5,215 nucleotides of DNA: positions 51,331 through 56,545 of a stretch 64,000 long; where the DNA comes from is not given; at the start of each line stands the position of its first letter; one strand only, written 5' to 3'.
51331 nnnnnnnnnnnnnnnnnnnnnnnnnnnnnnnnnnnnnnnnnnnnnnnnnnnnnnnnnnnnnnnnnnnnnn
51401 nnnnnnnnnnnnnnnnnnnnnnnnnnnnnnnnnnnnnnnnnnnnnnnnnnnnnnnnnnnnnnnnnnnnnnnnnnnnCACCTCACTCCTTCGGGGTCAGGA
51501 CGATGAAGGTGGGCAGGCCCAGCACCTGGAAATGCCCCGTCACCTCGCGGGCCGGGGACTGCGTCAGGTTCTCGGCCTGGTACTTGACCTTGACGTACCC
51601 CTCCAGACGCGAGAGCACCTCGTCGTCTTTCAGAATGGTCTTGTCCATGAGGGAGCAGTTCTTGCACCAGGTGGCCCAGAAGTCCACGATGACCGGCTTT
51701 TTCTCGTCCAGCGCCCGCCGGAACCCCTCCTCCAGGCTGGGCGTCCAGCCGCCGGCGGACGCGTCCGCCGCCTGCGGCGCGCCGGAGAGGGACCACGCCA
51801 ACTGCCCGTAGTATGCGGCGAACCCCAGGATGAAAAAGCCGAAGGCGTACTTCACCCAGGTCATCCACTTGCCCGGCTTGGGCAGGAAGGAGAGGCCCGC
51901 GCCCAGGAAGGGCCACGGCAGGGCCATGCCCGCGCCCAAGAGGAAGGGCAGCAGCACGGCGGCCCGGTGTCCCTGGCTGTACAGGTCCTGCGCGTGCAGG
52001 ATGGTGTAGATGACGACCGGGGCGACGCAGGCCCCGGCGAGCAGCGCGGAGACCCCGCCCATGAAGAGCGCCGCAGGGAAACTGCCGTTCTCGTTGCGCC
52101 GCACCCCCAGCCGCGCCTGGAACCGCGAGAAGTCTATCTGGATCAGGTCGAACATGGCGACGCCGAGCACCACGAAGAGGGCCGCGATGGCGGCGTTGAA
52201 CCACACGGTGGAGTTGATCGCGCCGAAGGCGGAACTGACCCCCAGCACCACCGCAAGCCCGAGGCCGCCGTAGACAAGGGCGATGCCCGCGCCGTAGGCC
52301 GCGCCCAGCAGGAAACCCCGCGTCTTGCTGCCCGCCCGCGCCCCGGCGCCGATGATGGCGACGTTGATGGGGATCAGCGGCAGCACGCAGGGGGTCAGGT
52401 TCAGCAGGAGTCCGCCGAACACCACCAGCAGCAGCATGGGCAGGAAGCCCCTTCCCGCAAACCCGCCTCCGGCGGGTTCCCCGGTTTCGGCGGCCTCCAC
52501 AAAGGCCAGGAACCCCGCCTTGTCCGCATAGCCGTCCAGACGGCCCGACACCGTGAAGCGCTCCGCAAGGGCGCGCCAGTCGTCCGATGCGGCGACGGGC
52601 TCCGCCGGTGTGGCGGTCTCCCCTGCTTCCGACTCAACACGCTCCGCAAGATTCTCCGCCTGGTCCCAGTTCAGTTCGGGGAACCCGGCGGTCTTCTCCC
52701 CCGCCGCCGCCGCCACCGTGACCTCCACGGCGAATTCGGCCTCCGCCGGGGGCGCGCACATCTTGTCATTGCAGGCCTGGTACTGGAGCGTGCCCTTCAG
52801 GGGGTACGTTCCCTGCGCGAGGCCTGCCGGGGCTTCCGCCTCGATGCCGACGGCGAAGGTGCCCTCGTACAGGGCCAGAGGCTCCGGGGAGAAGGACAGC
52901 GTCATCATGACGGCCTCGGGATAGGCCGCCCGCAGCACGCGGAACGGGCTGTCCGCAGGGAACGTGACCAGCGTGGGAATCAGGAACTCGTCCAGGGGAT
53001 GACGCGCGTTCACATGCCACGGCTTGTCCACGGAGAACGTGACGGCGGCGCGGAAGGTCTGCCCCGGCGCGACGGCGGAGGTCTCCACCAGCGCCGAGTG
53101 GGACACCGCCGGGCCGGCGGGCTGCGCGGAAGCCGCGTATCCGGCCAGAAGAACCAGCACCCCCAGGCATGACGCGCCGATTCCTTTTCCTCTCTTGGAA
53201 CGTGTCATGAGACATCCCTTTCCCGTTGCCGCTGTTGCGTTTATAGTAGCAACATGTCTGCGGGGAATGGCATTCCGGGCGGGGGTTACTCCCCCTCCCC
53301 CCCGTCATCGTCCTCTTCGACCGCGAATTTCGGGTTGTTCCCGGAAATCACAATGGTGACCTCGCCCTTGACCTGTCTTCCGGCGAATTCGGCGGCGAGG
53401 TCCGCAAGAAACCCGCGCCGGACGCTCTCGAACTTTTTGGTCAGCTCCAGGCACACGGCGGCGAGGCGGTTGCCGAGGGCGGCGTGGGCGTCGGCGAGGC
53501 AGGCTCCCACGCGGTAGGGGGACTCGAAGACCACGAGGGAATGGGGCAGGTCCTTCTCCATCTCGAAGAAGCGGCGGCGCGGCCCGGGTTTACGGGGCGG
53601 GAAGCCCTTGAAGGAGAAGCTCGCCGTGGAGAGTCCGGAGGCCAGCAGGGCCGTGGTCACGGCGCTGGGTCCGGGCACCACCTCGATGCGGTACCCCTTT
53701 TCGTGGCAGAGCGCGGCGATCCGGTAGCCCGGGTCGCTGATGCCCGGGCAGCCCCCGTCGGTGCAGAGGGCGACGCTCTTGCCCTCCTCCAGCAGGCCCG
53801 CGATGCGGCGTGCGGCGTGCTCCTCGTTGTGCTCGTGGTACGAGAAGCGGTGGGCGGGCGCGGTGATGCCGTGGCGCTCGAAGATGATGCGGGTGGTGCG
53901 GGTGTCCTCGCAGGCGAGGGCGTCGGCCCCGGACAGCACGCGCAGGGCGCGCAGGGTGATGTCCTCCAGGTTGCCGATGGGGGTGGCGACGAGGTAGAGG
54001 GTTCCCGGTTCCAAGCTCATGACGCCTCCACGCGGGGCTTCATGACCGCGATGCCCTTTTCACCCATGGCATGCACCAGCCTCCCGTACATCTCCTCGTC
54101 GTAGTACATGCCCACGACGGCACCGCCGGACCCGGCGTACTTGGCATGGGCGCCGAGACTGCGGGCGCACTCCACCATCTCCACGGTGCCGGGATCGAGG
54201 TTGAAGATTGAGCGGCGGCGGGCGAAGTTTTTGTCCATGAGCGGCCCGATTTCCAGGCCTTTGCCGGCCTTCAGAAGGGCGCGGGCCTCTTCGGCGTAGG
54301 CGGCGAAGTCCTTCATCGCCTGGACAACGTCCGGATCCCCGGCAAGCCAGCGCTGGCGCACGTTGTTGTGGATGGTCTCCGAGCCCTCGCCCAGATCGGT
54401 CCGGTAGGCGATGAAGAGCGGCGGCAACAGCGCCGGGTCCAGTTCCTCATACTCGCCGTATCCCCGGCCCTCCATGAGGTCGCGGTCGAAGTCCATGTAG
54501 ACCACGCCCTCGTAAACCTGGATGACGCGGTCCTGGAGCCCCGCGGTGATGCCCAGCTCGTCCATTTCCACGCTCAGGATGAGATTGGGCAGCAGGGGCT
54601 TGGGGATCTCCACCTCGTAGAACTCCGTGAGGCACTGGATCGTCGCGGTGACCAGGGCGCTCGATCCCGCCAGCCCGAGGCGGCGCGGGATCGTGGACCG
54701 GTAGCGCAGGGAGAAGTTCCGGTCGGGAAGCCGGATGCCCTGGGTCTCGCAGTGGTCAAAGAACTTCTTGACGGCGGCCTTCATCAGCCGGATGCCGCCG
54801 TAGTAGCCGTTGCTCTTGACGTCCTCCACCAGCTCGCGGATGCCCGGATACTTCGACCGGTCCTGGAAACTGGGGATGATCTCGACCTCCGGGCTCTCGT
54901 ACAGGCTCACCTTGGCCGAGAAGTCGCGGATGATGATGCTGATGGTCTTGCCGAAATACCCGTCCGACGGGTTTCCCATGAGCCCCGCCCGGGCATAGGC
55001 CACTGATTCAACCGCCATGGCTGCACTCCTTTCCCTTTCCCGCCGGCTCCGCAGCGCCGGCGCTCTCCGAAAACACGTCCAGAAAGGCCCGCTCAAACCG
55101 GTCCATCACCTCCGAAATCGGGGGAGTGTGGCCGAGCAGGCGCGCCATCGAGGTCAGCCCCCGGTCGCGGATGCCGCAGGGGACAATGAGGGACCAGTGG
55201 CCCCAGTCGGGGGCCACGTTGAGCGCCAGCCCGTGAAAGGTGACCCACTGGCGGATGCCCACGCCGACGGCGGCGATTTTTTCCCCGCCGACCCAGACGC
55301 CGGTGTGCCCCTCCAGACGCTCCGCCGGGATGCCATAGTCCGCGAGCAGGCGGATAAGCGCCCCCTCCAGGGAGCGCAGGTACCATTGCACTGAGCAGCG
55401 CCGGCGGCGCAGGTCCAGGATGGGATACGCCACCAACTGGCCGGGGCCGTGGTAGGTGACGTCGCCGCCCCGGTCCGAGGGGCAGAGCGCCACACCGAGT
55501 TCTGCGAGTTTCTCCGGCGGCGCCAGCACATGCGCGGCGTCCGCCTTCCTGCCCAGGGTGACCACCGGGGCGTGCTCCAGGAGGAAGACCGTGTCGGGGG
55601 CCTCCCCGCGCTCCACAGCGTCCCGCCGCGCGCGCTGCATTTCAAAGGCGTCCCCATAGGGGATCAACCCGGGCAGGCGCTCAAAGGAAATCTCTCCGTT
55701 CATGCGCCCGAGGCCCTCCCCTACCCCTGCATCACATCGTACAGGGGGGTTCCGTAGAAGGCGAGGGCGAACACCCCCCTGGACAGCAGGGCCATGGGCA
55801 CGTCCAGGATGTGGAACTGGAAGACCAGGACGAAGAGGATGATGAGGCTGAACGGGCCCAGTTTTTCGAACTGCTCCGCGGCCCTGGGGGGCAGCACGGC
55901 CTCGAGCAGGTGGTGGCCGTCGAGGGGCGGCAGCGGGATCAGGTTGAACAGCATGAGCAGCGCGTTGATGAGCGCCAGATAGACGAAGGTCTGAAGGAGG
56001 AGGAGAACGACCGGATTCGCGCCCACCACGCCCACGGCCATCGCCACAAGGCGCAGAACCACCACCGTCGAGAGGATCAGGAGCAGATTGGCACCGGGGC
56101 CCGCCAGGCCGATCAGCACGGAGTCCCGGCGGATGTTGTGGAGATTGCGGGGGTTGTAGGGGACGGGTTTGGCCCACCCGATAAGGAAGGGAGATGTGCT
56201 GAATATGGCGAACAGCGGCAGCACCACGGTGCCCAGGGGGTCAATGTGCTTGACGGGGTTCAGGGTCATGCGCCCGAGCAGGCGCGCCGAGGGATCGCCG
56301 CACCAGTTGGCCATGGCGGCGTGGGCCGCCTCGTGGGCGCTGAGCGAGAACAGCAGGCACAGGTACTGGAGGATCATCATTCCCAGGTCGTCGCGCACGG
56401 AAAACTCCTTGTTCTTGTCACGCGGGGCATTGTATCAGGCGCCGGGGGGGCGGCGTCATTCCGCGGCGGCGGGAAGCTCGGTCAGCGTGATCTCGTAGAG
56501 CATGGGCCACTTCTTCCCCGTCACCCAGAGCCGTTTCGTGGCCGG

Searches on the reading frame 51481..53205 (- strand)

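Call 75: search_protein_families(library=pfam, proteins=[window:51481-53205:-], max_evalue=0.00001)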
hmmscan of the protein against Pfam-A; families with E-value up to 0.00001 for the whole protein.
window:51481-53205:- (574 aa): 5 families
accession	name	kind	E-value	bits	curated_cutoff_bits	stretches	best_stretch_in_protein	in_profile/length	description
PF02683.22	DsbD_TM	-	4.2e-34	118.2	27.1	1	258-465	4-213/219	Cytochrome C biogenesis protein transmembrane domain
PF13899.12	Thioredoxin_7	-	4.3e-10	40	27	1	487-572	2-83/83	Thioredoxin-like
PF00085.26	Thioredoxin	-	1.8e-07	31.5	23.5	1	493-570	8-79/103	Thioredoxin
PF13098.12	Thioredoxin_2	-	3.5e-07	31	27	1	500-572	3-84/104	Thioredoxin-like domain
PF11412.14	DsbD_N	-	3.7e-06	27.4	25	1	43-159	9-116/119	Thiol:disulfide interchange protein DsbD, N-terminal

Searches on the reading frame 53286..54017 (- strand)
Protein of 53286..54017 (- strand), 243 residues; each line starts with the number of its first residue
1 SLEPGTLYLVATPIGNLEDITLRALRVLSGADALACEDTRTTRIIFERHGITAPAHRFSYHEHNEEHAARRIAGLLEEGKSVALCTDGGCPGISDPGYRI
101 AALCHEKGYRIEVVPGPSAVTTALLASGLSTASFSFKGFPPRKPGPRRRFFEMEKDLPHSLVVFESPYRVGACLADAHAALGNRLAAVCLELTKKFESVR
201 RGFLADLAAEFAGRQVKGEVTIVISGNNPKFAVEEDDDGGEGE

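Call 75: search_protein_families(library=pfam, proteins=[window:53286-54017:-], max_evalue=0.00001)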
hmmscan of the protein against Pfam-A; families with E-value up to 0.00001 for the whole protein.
window:53286-54017:- (243 aa): 1 family
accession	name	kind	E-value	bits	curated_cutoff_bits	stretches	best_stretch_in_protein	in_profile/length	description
PF00590.25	TP_methylase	-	2.7e-31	109.6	27.8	1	6-208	1-212/212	Tetrapyrrole (Corrin/Porphyrin) Methylases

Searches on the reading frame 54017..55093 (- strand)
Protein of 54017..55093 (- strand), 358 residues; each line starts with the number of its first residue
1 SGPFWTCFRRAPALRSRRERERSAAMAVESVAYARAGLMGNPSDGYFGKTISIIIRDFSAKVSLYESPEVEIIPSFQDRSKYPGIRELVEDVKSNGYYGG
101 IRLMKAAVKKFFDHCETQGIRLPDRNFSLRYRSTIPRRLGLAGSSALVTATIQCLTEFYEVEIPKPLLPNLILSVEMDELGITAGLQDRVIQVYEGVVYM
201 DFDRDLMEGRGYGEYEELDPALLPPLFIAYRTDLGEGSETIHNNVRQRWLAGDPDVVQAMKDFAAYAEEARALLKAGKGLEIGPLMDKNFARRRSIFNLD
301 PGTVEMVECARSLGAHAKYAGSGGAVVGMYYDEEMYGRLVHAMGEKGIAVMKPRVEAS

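Call 75: search_protein_families(library=pfam, proteins=[window:54017-55093:-], max_evalue=0.00001)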
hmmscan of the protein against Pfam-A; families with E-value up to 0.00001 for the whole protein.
window:54017-55093:- (358 aa): 2 families
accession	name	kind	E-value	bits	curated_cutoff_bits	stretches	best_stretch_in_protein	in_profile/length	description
PF00288.32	GHMP_kinases_N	-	7.5e-11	42.5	22.3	1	103-196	2-87/87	GHMP kinases N terminal domain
PF08544.19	GHMP_kinases_C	-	8.3e-06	26.6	21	0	271-334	2-70/85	GHMP kinases C terminal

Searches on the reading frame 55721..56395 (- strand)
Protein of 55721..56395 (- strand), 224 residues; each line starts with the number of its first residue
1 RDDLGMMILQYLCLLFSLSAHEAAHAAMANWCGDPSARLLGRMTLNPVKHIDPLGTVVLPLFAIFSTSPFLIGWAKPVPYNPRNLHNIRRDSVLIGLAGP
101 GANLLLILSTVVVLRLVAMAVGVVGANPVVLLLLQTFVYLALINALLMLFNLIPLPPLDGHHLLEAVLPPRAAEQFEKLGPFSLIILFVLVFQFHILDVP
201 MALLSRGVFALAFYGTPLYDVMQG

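Call 75: search_protein_families(library=pfam, proteins=[window:55721-56395:-], max_evalue=0.00001)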
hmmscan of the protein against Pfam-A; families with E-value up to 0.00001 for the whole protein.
window:55721-56395:- (224 aa): 1 family
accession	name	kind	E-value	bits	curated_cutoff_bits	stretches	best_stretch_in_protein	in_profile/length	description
PF02163.28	Peptidase_M50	-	1e-12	48.4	27.2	1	131-171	157-197/221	Peptidase family M50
